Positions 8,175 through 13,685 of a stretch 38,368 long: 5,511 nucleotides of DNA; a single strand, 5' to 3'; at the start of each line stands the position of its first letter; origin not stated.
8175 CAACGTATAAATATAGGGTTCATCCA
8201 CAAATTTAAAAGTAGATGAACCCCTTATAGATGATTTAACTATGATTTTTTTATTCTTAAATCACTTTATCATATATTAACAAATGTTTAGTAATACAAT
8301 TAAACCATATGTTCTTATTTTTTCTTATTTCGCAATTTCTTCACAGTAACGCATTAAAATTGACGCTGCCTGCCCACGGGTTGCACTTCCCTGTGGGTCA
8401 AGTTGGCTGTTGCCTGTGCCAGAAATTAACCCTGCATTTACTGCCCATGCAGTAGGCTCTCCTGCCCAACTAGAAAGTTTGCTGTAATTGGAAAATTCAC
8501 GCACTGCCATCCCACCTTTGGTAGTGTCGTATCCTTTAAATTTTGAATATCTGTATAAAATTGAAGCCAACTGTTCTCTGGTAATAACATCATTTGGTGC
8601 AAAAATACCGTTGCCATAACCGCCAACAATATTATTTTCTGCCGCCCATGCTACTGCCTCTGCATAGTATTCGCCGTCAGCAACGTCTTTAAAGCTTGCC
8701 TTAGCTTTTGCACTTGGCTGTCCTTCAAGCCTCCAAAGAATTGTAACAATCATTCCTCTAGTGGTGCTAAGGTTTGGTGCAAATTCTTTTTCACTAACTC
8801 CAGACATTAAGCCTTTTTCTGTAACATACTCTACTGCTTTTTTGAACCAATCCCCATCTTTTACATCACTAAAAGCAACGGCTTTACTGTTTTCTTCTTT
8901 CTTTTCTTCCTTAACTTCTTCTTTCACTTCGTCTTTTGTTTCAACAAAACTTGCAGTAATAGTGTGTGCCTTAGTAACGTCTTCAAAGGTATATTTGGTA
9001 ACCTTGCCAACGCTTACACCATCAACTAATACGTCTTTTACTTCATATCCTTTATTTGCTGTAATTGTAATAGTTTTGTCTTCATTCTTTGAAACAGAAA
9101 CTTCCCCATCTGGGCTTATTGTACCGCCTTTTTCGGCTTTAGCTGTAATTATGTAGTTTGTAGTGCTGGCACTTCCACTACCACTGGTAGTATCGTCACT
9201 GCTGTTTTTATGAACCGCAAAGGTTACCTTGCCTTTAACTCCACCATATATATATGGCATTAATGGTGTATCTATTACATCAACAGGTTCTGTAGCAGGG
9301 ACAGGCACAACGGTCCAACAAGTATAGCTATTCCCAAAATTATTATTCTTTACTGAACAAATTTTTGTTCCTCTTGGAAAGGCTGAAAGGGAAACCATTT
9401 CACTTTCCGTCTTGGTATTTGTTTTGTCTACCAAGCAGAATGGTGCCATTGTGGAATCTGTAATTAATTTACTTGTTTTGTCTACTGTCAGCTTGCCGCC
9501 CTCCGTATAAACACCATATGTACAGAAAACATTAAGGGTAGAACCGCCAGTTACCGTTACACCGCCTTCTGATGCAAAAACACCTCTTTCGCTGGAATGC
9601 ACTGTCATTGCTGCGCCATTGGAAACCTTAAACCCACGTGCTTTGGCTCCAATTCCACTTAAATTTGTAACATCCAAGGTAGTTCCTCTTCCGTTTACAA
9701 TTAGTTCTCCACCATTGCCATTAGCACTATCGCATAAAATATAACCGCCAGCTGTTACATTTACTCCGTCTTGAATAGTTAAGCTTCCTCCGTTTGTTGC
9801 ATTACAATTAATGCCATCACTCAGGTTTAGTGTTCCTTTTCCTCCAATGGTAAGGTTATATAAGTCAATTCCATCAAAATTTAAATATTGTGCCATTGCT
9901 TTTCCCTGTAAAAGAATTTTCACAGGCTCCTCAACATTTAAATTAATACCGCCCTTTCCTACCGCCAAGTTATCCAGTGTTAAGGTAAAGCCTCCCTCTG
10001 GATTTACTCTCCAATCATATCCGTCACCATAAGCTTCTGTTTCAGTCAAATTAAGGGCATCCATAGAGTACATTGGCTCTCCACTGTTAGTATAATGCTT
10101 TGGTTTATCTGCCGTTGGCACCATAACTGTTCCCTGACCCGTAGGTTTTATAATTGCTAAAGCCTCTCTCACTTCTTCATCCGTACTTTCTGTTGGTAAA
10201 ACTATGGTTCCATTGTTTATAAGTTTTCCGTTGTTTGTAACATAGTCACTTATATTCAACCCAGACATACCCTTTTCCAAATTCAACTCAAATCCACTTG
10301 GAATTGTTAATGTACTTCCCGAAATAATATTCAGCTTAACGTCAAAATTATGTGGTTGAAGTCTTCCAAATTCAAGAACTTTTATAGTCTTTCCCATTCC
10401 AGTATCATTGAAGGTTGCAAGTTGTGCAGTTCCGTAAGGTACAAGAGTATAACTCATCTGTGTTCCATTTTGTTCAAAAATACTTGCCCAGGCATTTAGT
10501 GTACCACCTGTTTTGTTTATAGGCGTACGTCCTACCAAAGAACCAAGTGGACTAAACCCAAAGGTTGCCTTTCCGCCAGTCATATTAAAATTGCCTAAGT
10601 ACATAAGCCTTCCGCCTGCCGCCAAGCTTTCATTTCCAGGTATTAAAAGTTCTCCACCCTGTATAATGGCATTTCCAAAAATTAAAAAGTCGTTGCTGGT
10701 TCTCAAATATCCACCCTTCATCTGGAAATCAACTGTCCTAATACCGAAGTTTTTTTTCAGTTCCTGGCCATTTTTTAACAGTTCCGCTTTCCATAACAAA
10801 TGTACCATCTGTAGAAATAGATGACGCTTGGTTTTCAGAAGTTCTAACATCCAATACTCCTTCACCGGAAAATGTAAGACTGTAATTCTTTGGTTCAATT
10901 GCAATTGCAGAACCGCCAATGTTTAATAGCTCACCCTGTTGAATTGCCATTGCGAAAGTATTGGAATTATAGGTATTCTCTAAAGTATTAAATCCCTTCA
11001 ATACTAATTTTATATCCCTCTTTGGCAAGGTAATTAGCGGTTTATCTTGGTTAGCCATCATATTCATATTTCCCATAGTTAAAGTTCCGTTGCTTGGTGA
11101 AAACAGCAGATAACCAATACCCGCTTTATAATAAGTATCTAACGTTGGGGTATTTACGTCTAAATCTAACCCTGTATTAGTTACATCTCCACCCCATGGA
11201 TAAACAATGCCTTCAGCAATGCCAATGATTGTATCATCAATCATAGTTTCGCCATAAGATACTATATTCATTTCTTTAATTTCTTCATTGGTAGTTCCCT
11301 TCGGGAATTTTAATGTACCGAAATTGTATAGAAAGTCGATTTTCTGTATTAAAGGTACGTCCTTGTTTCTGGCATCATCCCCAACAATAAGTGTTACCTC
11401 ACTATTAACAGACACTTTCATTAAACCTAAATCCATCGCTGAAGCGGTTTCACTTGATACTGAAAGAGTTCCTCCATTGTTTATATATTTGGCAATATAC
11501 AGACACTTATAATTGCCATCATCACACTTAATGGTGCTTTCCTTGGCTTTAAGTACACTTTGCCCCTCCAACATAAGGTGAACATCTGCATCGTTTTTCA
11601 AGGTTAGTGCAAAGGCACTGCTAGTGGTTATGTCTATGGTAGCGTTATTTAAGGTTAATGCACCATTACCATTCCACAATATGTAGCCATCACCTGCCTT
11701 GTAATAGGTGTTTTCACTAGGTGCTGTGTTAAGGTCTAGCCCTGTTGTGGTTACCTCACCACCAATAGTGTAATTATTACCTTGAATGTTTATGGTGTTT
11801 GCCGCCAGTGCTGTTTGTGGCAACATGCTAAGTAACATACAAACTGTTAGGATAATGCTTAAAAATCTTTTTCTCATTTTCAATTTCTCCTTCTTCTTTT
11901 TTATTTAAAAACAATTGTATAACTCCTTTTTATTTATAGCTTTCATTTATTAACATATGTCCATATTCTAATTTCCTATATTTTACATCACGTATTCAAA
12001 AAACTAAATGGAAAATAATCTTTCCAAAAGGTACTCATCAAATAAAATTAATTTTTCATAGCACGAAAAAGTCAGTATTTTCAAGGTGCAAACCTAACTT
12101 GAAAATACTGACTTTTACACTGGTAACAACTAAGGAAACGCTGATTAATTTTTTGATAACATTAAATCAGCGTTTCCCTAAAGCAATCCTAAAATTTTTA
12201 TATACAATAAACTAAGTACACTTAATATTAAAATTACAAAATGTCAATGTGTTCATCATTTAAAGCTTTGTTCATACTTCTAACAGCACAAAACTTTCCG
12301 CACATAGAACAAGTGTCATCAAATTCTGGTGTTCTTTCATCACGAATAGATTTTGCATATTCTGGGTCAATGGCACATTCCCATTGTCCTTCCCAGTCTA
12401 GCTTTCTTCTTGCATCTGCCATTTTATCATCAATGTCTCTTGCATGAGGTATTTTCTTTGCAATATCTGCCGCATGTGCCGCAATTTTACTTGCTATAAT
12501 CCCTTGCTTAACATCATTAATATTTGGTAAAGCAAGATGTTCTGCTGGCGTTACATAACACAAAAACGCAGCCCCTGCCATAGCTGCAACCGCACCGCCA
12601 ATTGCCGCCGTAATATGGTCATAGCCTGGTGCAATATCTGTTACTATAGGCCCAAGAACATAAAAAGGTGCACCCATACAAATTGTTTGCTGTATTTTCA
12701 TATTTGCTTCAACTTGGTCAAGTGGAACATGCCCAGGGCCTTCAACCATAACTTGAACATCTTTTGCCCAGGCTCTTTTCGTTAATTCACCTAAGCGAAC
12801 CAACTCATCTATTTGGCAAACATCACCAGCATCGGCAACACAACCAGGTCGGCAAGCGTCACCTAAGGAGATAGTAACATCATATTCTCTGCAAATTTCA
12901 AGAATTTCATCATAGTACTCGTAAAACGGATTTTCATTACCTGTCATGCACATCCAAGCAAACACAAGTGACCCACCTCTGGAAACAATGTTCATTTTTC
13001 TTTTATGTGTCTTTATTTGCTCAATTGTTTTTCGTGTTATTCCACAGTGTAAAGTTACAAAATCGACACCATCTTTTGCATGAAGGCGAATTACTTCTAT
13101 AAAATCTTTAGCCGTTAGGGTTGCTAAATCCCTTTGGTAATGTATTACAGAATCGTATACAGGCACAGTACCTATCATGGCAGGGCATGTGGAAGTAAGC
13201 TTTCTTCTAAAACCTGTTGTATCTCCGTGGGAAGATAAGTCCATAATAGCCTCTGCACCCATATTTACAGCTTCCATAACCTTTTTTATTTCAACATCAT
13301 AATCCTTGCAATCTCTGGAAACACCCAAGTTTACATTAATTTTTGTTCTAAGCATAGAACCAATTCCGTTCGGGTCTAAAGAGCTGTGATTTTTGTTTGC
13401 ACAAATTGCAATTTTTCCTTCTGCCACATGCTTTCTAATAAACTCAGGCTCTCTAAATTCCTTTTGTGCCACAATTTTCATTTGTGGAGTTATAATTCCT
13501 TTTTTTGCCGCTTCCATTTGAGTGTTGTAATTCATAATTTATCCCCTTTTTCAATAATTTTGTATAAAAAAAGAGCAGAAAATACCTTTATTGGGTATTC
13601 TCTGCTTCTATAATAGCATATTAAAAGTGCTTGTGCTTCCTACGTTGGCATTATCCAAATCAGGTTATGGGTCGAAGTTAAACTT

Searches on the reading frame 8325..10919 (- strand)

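Call 14: search_protein_families(library=pfam, proteins=[window:8325-10919:-], max_evalue=0.001)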
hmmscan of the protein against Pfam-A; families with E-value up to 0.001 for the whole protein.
window:8325-10919:- (864 aa): 1 family
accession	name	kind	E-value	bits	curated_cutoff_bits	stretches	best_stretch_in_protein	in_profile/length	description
PF00395.25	SLH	-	3.1e-30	104.3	20.8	3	742-785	1-44/44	S-layer homology domain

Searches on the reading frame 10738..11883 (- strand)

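Call 14: search_protein_families(library=pfam, proteins=[window:10738-11883:-], max_evalue=0.001)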
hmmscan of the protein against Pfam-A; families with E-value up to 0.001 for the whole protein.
window:10738-11883:- (381 aa): 0 families

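Call 42: search_protein_families(library=pfam, proteins=[window:10738-11883:-], max_evalue=10)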
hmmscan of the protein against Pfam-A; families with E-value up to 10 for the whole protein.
window:10738-11883:- (381 aa): 1 family
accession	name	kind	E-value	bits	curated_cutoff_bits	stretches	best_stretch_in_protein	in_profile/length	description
PF20606.3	DUF6799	-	0.22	11.7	26.8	1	358-380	30-52/63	Domain of unknown function (DUF6799)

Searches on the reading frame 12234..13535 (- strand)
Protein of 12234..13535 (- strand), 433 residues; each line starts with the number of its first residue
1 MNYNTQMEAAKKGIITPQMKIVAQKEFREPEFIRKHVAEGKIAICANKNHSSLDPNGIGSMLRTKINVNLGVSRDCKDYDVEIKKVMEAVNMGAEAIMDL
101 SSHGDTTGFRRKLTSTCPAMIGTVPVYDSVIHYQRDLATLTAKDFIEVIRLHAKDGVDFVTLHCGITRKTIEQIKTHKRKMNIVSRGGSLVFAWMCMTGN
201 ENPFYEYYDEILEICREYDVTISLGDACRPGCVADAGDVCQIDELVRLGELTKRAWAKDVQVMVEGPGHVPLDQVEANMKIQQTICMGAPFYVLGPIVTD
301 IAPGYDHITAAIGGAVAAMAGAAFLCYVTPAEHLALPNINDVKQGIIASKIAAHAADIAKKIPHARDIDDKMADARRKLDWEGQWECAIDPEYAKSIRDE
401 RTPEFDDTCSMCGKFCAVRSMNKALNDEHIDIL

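Call 14: search_protein_families(library=pfam, proteins=[window:12234-13535:-], max_evalue=0.001)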
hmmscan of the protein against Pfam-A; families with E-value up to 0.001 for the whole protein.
window:12234-13535:- (433 aa): 1 family
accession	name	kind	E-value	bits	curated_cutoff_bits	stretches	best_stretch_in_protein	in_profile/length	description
PF01964.24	ThiC_Rad_SAM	-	3.5e-192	639.2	25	1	5-422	1-419/420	Radical SAM ThiC family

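Call 50: list_cluster_members(proteins=[window:12234-13535:-, window:33760-34638:-, window:32166-33185:-, window:4351-5169:-, window:26880-28157:-, window:1985-3592:-, window:621-1985:-])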
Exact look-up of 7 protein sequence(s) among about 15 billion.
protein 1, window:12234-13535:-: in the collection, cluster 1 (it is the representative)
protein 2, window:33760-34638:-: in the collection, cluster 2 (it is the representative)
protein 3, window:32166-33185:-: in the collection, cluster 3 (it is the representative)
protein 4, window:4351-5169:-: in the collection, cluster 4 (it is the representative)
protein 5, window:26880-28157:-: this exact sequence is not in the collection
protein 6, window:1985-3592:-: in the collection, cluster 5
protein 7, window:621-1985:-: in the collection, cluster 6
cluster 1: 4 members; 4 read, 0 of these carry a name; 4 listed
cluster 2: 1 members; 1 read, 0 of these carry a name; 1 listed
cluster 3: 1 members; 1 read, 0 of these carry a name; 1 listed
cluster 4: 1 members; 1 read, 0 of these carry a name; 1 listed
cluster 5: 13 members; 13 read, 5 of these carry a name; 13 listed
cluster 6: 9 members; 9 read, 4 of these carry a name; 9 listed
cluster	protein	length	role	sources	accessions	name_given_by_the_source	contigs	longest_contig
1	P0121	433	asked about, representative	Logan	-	-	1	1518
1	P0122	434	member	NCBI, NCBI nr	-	-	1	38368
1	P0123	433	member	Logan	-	-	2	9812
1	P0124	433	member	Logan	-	-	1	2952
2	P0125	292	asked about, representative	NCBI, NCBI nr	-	-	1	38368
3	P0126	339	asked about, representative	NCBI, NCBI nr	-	-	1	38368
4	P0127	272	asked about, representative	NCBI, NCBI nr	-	-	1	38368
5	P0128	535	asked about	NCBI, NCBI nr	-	-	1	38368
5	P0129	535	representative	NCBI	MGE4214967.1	MAG: nitrogenase component I subunit alpha [Anaerotignaceae bacterium]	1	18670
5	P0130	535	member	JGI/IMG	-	nitrogenase component I, alpha chain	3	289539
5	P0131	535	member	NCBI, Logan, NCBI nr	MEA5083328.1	MAG: nitrogenase component I subunit alpha [Lachnospiraceae bacterium] | nitrogenase component I subunit alpha [Lachnospiraceae bacterium]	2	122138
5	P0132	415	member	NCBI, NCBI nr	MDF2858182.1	MAG: nitrogenase molybdenum-iron protein alpha chain, partial [Neobacillus sp.] | nitrogenase molybdenum-iron protein alpha chain [Neobacillus sp.]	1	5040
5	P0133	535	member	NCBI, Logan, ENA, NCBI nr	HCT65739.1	MAG TPA: nitrogenase molybdenum-iron protein alpha chain [Lachnospiraceae bacterium] | nitrogenase molybdenum-iron protein alpha chain [Lachnospiraceae bacterium]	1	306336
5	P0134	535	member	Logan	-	-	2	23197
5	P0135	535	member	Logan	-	-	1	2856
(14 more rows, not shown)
